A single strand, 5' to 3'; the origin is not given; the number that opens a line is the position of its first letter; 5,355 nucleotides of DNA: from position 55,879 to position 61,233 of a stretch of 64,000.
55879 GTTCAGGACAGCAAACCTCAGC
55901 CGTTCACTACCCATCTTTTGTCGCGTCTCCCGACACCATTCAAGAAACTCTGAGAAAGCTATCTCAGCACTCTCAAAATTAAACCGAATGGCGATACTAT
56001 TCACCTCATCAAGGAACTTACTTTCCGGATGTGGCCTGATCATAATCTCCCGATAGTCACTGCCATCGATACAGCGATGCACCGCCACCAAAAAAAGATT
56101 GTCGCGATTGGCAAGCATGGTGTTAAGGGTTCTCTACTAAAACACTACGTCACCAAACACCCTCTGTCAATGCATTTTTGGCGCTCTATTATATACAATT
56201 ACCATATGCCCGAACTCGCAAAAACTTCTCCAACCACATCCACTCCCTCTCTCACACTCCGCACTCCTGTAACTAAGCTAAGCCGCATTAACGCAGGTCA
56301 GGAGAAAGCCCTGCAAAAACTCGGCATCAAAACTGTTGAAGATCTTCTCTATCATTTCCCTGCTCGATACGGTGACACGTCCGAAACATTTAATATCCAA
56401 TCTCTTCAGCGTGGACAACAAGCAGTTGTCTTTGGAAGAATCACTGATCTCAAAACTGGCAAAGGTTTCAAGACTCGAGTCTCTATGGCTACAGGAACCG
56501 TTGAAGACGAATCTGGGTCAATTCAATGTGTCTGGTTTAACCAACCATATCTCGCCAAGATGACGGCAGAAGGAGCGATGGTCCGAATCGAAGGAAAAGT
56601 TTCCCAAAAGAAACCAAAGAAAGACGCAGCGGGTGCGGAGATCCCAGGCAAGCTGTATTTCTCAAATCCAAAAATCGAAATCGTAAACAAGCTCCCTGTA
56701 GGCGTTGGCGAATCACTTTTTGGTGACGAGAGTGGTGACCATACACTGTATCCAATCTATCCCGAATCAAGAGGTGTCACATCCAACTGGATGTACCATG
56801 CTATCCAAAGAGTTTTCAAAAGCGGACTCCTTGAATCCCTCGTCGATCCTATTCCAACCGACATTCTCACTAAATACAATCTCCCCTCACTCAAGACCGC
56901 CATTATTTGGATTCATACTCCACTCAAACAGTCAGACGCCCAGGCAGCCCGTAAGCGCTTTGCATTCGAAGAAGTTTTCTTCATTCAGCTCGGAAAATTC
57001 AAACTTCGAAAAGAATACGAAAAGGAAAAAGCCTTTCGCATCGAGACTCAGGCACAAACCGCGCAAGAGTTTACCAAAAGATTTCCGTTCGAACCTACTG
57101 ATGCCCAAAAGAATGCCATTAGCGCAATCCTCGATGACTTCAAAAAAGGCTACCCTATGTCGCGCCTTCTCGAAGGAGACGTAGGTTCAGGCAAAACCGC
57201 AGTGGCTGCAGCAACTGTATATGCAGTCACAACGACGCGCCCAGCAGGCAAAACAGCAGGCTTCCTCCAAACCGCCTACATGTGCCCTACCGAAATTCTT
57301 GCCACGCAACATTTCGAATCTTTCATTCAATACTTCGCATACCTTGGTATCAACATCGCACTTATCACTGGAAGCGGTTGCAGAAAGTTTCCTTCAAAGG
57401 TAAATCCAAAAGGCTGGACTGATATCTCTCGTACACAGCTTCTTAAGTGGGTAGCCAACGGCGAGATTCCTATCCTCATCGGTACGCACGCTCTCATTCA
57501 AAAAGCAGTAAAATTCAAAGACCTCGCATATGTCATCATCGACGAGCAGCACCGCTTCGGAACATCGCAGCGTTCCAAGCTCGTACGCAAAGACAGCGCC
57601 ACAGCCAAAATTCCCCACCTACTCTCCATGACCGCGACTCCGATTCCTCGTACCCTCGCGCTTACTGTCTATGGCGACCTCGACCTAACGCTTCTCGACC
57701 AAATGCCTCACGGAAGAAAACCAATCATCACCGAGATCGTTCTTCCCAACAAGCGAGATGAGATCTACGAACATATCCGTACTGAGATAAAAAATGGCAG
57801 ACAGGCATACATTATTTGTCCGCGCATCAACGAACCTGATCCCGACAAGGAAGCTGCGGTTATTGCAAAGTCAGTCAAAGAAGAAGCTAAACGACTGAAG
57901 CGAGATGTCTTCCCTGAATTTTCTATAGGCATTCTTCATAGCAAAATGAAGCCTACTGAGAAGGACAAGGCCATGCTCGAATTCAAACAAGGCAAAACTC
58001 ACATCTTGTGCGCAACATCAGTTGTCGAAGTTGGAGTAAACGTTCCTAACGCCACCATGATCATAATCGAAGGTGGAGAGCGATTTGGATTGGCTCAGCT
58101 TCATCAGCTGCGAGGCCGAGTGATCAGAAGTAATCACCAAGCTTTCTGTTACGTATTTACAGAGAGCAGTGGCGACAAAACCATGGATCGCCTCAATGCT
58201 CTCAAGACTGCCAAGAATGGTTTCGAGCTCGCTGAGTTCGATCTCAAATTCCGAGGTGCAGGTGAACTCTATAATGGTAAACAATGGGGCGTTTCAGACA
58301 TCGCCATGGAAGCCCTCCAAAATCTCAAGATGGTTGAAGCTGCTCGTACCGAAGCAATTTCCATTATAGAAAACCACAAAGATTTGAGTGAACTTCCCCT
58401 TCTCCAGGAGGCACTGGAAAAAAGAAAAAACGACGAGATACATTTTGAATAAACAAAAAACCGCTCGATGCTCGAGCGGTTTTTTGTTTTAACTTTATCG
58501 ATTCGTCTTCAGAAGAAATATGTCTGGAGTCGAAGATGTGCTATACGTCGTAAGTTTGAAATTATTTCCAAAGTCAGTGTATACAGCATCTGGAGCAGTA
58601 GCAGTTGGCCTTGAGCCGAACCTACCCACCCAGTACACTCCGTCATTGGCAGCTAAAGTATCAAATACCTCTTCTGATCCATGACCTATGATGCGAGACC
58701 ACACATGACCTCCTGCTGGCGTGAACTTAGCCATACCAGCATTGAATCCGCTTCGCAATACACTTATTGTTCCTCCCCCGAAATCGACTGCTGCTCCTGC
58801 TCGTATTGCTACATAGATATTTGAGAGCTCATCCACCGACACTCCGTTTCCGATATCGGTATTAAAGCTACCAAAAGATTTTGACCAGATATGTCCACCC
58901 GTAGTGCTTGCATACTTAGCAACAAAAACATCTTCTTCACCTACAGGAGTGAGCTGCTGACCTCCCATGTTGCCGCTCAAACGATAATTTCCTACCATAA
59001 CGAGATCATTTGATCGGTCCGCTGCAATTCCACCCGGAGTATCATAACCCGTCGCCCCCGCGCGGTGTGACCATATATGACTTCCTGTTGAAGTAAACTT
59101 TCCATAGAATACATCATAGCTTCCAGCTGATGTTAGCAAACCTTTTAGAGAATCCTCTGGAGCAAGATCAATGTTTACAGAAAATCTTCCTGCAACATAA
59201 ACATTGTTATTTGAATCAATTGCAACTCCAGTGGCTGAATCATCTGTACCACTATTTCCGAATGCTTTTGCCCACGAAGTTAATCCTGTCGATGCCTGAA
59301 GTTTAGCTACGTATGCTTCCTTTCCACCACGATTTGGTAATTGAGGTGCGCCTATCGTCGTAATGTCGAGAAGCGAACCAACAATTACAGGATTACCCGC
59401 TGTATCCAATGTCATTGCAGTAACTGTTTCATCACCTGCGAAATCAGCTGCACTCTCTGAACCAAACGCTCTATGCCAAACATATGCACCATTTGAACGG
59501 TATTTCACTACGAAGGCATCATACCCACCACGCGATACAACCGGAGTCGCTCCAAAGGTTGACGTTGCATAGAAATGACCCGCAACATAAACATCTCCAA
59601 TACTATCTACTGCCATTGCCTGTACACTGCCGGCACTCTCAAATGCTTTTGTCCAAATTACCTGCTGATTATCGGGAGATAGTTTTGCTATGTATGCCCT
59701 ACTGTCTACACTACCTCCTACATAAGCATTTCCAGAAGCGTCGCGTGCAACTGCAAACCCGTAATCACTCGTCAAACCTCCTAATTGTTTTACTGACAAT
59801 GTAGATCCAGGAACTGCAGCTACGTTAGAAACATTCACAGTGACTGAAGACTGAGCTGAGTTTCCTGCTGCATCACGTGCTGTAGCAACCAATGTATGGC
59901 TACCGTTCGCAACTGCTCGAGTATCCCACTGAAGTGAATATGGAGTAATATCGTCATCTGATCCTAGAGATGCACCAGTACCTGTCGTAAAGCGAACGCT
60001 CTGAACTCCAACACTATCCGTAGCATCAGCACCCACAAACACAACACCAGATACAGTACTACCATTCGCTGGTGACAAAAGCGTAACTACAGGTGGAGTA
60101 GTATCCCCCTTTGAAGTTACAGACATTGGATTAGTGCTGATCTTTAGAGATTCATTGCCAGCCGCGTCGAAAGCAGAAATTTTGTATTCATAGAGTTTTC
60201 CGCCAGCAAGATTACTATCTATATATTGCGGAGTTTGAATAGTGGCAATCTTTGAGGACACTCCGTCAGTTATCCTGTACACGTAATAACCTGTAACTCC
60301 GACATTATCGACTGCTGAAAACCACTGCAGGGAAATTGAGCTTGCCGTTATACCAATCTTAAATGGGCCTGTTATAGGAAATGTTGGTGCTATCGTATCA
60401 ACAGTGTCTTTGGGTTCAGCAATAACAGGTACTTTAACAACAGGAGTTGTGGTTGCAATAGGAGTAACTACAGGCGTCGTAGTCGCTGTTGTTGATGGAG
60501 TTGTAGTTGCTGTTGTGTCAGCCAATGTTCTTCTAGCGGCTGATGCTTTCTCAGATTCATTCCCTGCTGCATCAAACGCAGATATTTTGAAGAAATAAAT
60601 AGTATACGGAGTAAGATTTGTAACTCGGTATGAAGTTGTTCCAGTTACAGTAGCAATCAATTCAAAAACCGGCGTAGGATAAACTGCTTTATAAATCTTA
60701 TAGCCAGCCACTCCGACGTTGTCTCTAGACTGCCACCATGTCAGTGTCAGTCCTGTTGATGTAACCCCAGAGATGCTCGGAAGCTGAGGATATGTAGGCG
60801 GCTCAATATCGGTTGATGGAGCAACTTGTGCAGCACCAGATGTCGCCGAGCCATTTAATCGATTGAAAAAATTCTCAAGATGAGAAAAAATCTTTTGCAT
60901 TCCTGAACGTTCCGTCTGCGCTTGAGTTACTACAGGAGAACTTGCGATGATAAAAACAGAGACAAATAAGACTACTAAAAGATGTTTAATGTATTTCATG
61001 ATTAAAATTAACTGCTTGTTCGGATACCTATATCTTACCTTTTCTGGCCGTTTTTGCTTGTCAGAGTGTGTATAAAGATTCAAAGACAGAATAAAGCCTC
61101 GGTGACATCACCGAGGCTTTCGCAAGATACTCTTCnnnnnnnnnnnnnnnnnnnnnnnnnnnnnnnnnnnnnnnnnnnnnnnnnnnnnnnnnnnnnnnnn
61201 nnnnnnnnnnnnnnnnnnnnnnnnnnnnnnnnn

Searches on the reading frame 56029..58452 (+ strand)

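Call 23: search_protein_families(library=pfam, proteins=[window:56029-58452:+], max_evalue=0.0001)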
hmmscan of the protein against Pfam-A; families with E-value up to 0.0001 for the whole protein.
window:56029-58452:+ (807 aa): 6 families
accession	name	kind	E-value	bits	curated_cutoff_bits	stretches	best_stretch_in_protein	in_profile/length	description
PF00270.35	DEAD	-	2.6e-20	73.3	26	1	357-543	1-164/167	DEAD/DEAH box helicase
PF00271.37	Helicase_C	-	5e-19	69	23.5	1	576-701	3-109/110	Helicase conserved C-terminal domain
PF17191.10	RecG_wedge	-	1e-15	58.1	23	1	89-194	10-113/162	RecG wedge domain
PF04851.21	ResIII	-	4.5e-11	43.4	22.5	1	354-538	2-162/164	Type III restriction enzyme, res subunit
PF01336.31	tRNA_anti-codon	-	1.7e-09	37.9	27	1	133-196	2-61/75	OB-fold nucleic acid binding domain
PF19833.4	RecG_dom3_C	-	1.2e-05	25.7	26.8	1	730-804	3-81/87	ATP-dependent DNA helicase RecG, domain 3, C-terminal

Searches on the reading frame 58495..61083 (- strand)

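Call 23: search_protein_families(library=pfam, proteins=[window:58495-61083:-], max_evalue=0.0001)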
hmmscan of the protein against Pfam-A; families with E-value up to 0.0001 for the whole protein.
window:58495-61083:- (862 aa): 4 families
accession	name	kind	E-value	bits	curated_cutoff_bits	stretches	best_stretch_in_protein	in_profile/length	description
PF06739.17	SBBP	-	8.3e-21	74.1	20.5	1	604-632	2-30/38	Beta-propeller repeat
PF17957.7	Big_7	-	1.5e-15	58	24.1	1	331-399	1-69/70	Bacterial Ig domain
PF00041.27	fn3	-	7.6e-15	55.3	25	1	99-179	3-78/84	Fibronectin type III domain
PF25059.1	FN3_DSCAM-DSCAML_C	-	1.6e-05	25.6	39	0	111-194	7-87/89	DSCAM/DSCAML C-terminal Fn3-like domain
